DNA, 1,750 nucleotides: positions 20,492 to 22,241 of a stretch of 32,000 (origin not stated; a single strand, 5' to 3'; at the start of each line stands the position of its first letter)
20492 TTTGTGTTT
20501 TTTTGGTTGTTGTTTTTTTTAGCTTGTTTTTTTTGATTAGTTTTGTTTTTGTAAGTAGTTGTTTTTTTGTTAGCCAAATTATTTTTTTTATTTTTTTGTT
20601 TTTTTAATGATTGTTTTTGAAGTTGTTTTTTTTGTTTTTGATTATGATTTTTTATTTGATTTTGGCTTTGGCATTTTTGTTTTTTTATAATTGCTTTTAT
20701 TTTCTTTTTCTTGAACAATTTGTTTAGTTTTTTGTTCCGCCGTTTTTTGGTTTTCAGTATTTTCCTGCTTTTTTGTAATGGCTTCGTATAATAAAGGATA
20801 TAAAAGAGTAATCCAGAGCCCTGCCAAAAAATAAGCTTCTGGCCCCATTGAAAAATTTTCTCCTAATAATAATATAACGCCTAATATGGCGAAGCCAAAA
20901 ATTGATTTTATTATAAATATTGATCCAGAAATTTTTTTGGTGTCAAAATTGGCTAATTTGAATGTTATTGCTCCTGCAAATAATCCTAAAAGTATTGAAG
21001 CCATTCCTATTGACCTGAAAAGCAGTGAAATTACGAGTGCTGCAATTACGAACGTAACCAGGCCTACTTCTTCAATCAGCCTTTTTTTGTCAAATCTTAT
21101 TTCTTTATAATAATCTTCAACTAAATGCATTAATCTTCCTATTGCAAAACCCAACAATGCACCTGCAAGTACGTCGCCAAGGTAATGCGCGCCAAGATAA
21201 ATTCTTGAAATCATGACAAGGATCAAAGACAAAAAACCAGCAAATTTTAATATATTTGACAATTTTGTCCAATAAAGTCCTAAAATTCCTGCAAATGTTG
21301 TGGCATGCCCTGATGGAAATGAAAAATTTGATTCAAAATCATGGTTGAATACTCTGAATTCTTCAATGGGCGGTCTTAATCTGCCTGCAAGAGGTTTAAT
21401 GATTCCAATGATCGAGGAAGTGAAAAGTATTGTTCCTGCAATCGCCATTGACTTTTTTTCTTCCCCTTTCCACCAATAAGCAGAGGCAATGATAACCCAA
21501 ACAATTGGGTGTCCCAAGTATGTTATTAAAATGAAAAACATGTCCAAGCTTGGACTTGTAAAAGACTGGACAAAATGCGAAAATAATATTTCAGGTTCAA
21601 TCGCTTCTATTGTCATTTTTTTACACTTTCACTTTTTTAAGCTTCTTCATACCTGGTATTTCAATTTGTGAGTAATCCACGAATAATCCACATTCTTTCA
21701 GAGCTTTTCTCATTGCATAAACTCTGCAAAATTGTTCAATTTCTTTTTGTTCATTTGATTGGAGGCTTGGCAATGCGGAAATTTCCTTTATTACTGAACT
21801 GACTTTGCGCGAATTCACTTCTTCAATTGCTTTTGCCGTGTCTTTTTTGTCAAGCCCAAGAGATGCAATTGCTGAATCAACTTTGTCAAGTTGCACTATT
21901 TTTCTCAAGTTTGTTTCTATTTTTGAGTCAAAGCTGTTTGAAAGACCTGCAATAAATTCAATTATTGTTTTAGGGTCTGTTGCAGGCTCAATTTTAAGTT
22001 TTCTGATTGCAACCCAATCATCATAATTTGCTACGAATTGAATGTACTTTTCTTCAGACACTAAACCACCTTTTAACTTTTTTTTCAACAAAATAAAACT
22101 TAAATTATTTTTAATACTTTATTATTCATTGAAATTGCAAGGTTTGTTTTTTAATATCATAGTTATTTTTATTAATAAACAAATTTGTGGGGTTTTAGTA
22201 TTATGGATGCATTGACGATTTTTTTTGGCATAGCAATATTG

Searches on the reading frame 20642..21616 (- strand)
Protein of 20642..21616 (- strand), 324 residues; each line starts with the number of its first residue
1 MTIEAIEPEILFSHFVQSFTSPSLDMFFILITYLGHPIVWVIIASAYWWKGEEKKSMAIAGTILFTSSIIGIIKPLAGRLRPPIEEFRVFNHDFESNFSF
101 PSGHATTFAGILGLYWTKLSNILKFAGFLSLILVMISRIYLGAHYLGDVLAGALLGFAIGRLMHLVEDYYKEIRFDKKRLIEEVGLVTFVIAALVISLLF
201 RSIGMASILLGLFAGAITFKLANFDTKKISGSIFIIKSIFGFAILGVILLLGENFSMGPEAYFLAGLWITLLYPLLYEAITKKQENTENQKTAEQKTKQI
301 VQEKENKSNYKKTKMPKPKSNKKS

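Call 10: search_protein_families(library=pfam, proteins=[window:20642-21616:-])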
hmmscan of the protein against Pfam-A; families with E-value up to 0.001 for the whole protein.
window:20642-21616:- (324 aa): 2 families
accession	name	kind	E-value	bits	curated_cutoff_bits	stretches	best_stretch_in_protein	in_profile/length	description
PF01569.27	PAP2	-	7.8e-19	68.2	27.2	1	58-167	4-125/130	PAP2 superfamily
PF14378.12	PAP2_3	-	2.8e-07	31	27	1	95-159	122-187/190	PAP2 superfamily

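Call 45: find_homologous_proteins(query=window:20642-21616:-, max_evalue=1e-40)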
Query window:20642-21616:- (324 aa): 19 proteins with E <= 1e-40 among 8000 candidates.
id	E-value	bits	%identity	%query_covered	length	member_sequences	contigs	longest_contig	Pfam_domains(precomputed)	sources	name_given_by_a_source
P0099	1.3e-162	558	81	95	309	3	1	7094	PF01569.28,PF14378.13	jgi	jgi:membrane-associated phospholipid phosphatase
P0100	3.3e-118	413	62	88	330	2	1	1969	PF01569.28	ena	-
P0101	1.3e-112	394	99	59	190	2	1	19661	-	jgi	jgi:hypothetical protein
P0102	7.1e-93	329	51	90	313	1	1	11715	PF01569.28,PF14378.13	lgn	-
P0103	1.1e-85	306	49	87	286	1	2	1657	PF01569.28,PF14378.13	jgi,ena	-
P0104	1.8e-82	295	49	85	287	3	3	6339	PF01569.28,PF14378.13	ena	-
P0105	2.4e-82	295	48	86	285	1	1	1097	PF01569.28,PF14378.13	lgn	-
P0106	2.6e-82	295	48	86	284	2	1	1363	PF01569.28,PF14378.13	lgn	-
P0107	7.6e-82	293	49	86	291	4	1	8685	PF01569.28,PF14378.13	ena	-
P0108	2.6e-81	291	48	87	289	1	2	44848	PF01569.28,PF14378.13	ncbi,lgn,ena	ncbi:MAG: phosphatase PAP2 family protein [archaeon]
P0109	4.0e-74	268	46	88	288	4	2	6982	PF01569.28,PF14378.13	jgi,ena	-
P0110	6.1e-74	267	46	92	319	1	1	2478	PF01569.28,PF14378.13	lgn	-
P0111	7.5e-70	254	47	86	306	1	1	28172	PF01569.28,PF14378.13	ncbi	-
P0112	2.1e-69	252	46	94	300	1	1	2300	PF01569.28,PF14378.13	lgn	-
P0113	1.2e-67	247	45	85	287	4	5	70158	PF01569.28,PF14378.13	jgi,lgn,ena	-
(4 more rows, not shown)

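Call 46: find_encoding_contigs(protein=P0099, flank=10000, max_places=4)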
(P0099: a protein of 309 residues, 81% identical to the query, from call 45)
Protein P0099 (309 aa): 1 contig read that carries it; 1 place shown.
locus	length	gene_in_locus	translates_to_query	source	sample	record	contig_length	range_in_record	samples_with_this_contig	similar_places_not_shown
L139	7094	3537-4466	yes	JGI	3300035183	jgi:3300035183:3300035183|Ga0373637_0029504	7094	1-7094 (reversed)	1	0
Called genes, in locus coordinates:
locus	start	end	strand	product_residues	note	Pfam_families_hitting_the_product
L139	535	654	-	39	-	-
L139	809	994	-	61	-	-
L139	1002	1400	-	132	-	-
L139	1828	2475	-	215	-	PF03692:CxxCxxCC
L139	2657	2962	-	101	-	-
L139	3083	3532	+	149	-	PF10869:DUF2666 (weak)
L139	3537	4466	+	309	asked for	PF14378:PAP2_3 (weak), PF01569:PAP2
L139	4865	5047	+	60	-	-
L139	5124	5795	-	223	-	PF06026:Rib_5-P_isom_A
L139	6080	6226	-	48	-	PF23477:zf_Tbcl_2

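Call 47: find_encoding_contigs(protein=P0102, flank=6000, max_places=3)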
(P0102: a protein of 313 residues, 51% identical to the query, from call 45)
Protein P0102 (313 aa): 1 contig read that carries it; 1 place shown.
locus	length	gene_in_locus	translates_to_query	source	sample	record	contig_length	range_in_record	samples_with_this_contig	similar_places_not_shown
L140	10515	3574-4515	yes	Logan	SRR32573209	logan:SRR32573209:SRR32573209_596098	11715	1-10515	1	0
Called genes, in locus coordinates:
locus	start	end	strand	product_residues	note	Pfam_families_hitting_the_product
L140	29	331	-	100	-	-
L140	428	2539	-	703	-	-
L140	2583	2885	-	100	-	-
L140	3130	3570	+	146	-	PF10869:DUF2666 (weak)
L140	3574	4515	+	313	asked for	PF01569:PAP2, PF14378:PAP2_3 (weak)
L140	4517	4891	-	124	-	-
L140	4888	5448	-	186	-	PF24336:DUF7504 (weak)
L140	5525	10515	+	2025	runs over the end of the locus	-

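Call 74: find_encoding_contigs(protein=P0100, flank=5000, max_places=3)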
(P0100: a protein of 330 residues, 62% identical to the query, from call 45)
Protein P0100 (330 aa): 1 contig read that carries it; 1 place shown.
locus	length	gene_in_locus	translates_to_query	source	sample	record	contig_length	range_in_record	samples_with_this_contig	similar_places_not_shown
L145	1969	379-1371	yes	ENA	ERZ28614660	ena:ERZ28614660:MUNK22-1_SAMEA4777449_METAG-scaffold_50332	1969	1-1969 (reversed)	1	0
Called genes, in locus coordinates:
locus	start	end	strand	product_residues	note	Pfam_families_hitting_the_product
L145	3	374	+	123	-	?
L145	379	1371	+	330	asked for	PF01569:PAP2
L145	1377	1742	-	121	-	-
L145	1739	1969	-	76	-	?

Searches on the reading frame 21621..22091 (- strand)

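Call 10: search_protein_families(library=pfam, proteins=[window:21621-22091:-])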
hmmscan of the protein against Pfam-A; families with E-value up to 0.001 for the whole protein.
window:21621-22091:- (156 aa): 1 family
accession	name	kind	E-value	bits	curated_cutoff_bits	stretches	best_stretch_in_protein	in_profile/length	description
PF10869.13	DUF2666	-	4.2e-06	27.5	23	1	14-140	1-123/135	Domain of unknown function (DUF2666)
